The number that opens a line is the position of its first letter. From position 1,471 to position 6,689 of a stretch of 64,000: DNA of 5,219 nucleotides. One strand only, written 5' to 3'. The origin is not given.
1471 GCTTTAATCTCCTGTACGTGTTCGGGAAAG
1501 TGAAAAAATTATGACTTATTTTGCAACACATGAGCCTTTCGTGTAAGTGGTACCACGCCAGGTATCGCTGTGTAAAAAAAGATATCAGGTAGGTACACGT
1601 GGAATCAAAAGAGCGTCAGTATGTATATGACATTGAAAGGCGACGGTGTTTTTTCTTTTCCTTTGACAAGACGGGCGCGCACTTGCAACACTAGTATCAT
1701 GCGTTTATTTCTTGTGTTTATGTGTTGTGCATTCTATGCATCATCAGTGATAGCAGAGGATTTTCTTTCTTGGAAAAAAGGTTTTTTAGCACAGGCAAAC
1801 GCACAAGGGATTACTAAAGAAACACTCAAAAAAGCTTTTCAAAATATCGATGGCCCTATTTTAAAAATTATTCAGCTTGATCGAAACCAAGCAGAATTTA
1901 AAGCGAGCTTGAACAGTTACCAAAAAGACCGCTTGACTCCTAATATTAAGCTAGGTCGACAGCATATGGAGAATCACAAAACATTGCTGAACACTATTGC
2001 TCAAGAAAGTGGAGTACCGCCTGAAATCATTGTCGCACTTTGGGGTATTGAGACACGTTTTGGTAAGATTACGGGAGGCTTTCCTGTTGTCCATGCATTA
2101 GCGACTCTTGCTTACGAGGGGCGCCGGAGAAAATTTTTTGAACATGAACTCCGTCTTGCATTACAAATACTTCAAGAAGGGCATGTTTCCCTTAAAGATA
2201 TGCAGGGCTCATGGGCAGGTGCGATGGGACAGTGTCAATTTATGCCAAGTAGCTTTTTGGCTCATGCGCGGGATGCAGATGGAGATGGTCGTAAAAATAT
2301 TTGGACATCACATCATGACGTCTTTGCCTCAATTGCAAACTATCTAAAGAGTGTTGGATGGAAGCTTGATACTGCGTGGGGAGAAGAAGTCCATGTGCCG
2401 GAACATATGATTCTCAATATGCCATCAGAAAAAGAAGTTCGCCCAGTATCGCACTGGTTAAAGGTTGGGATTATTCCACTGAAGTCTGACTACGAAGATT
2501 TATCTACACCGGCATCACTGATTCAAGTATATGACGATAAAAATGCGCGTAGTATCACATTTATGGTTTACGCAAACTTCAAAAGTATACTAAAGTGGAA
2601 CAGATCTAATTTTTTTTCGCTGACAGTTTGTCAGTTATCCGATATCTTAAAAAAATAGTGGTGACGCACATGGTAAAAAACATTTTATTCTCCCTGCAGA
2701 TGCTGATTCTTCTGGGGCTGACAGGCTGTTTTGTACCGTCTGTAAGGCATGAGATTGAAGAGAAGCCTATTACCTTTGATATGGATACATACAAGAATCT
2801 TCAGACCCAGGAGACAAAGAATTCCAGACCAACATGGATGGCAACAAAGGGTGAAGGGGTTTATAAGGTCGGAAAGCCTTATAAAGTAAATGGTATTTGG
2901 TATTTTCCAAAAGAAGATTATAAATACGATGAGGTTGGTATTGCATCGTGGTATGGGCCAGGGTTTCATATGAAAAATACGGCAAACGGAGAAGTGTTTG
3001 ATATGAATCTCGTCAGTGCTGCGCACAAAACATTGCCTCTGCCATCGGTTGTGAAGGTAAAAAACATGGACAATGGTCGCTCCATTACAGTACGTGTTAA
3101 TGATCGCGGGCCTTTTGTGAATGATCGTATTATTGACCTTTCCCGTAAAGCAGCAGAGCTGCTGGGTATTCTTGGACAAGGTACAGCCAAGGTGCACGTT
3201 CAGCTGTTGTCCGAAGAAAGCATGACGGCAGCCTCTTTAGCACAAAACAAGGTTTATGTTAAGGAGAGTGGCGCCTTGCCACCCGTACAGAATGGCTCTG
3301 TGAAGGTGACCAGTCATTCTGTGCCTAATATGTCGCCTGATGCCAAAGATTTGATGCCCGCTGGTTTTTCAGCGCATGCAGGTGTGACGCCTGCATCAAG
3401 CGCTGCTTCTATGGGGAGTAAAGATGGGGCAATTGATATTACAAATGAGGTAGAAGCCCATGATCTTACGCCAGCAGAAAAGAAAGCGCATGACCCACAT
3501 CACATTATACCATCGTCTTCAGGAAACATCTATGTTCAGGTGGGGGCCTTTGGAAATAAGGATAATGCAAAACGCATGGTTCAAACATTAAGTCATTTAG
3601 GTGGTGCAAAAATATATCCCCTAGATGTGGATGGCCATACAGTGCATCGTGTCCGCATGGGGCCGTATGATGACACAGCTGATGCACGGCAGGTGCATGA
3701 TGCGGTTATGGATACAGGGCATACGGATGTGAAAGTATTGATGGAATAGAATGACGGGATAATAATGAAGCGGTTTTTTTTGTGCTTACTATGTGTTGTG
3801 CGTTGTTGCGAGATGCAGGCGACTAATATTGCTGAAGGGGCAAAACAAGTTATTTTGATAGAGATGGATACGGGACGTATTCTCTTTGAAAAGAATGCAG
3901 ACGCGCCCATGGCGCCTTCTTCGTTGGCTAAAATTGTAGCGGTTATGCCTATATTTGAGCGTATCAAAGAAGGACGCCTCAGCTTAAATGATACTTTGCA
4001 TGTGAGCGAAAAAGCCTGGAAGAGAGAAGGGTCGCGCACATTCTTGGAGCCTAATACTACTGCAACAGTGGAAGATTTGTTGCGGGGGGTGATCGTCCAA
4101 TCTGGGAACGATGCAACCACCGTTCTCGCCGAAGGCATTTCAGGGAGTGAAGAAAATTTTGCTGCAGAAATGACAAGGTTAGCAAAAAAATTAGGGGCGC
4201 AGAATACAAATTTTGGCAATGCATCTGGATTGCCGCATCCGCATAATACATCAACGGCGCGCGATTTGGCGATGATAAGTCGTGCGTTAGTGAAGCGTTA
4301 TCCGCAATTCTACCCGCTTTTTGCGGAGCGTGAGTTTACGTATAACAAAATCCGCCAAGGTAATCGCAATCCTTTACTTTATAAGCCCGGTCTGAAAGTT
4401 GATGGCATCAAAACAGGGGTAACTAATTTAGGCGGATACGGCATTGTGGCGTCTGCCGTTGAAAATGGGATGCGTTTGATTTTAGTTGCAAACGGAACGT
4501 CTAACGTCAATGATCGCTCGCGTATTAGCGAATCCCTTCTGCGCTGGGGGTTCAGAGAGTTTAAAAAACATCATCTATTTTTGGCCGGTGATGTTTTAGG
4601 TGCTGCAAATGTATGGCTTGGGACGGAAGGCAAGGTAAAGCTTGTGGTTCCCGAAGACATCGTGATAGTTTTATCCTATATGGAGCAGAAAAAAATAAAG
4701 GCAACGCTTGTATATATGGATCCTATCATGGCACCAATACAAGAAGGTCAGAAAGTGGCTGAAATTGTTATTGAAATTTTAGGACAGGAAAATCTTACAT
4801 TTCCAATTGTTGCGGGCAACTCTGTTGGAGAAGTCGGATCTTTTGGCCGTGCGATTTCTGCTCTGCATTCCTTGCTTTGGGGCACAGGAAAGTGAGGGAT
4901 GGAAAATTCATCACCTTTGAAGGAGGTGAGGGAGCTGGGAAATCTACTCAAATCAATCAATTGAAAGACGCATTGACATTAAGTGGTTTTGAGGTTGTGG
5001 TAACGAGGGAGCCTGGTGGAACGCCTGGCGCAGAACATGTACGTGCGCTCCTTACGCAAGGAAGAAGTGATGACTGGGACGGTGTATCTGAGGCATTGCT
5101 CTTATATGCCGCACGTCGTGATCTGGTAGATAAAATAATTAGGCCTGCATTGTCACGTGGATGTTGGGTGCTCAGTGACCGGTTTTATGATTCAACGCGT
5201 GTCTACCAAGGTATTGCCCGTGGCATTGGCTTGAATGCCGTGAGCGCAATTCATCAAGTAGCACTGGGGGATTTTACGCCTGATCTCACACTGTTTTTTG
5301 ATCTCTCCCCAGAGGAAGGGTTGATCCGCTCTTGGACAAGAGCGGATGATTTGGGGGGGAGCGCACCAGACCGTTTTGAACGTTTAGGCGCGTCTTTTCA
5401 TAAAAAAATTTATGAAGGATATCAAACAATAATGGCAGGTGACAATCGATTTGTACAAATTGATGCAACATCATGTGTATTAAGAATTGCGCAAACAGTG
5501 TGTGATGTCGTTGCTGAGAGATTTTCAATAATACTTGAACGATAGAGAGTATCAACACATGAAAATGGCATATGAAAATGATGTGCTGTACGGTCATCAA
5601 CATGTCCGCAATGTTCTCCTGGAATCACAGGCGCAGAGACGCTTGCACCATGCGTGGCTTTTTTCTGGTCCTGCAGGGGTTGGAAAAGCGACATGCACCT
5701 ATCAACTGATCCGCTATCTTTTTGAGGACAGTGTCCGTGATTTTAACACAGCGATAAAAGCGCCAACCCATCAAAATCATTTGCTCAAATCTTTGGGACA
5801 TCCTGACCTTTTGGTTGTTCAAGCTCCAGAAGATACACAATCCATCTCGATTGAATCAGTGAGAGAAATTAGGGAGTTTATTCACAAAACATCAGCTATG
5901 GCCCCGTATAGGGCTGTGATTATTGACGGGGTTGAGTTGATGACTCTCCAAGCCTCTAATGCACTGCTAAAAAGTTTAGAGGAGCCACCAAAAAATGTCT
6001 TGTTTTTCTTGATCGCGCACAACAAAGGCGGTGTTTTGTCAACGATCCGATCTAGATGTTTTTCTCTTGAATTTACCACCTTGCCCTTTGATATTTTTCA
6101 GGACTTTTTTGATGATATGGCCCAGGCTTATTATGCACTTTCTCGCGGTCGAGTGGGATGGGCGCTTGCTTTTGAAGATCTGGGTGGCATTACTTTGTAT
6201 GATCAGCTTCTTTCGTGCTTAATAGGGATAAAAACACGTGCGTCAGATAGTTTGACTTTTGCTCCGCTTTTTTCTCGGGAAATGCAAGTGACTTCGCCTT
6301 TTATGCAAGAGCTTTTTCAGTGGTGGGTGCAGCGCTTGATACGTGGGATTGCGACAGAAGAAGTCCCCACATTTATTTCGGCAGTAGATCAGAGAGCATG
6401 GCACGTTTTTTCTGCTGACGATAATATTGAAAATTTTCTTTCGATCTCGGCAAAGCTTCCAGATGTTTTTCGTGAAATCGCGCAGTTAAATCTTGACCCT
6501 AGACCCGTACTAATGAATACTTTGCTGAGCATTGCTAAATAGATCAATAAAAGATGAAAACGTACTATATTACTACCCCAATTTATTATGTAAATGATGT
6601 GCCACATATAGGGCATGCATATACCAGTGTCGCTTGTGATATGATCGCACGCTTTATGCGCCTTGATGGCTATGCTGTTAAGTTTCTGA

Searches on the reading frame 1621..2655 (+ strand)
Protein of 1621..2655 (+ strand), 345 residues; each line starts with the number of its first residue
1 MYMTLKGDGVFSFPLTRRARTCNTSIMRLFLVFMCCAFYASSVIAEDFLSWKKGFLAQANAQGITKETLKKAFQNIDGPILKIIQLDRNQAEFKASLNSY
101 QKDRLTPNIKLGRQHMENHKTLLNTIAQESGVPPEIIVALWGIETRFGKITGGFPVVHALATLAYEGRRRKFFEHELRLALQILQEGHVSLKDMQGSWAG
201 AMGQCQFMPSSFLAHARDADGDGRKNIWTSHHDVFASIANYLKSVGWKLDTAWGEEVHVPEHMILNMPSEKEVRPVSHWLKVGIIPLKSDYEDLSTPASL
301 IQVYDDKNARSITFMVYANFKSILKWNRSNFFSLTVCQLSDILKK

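Call 19: search_protein_families(library=pfam, proteins=[window:1621-2655:+], max_evalue=0.001)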
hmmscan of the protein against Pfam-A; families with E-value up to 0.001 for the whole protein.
window:1621-2655:+ (345 aa): 1 family
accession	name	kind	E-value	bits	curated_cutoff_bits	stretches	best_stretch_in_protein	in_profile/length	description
PF13406.11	SLT_2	-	2.3e-96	322.9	24.3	1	48-341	2-292/292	Transglycosylase SLT domain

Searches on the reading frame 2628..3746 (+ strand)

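Call 19: search_protein_families(library=pfam, proteins=[window:2628-3746:+], max_evalue=0.001)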
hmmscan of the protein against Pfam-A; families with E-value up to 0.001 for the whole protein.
window:2628-3746:+ (373 aa): 2 families
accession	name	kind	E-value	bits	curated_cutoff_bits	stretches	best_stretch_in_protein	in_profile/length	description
PF03330.24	DPBB_1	-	3.1e-26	91.9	28.8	1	103-190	3-82/83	Lytic transglycolase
PF05036.18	SPOR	-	1.6e-13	51.2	21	1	298-356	2-60/76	SPOR domain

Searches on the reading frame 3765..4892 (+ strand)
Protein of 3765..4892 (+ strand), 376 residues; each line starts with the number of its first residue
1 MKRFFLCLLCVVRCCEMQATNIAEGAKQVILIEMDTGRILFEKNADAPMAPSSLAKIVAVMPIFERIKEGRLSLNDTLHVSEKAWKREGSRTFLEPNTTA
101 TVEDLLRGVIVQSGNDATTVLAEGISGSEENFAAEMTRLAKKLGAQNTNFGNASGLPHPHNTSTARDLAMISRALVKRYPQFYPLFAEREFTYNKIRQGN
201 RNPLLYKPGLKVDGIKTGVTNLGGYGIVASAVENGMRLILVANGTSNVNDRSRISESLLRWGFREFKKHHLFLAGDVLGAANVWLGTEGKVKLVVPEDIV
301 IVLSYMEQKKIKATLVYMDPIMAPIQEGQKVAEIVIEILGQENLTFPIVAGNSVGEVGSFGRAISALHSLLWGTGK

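Call 42: search_protein_families(library=pfam, proteins=[window:3765-4892:+], max_evalue=0.00001)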
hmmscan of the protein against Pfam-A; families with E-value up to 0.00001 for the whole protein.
window:3765-4892:+ (376 aa): 3 families
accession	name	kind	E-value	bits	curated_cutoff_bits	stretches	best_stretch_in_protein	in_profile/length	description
PF00768.25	Peptidase_S11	-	2.8e-65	220.5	27.6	1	24-242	10-234/239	D-alanyl-D-alanine carboxypeptidase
PF07943.18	PBP5_C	-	5.5e-17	62.2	21.2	1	266-355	1-90/91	Penicillin-binding protein 5, C-terminal domain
PF13354.11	Beta-lactamase2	-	1.2e-16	61.1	22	1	31-177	4-148/214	Beta-lactamase enzyme family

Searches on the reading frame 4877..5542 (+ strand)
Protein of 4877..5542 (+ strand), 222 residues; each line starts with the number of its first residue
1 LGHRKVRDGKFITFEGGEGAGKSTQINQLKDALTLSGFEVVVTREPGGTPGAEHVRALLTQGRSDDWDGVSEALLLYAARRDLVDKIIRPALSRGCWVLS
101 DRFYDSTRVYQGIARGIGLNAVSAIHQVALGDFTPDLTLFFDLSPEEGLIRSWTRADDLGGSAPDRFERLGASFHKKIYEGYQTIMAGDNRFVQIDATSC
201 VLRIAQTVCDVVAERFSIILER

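Call 42: search_protein_families(library=pfam, proteins=[window:4877-5542:+], max_evalue=0.00001)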
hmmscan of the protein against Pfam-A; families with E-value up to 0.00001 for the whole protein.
window:4877-5542:+ (222 aa): 1 family
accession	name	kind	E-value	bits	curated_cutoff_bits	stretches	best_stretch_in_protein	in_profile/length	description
PF02223.23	Thymidylate_kin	-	1.1e-39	136.5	27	1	14-201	1-178/185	Thymidylate kinase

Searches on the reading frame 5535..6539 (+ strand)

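Call 42: search_protein_families(library=pfam, proteins=[window:5535-6539:+], max_evalue=0.00001)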
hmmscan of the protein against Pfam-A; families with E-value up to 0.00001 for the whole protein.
window:5535-6539:+ (335 aa): 2 families
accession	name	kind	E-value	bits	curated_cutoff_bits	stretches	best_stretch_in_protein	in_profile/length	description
PF13177.12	DNA_pol3_delta2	-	8.9e-39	133.5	27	1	21-183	2-160/161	DNA polymerase III, delta subunit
PF00004.35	AAA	-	1.8e-06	28.9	21.2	1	42-176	2-124/131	ATPase family associated with various cellular activities (AAA)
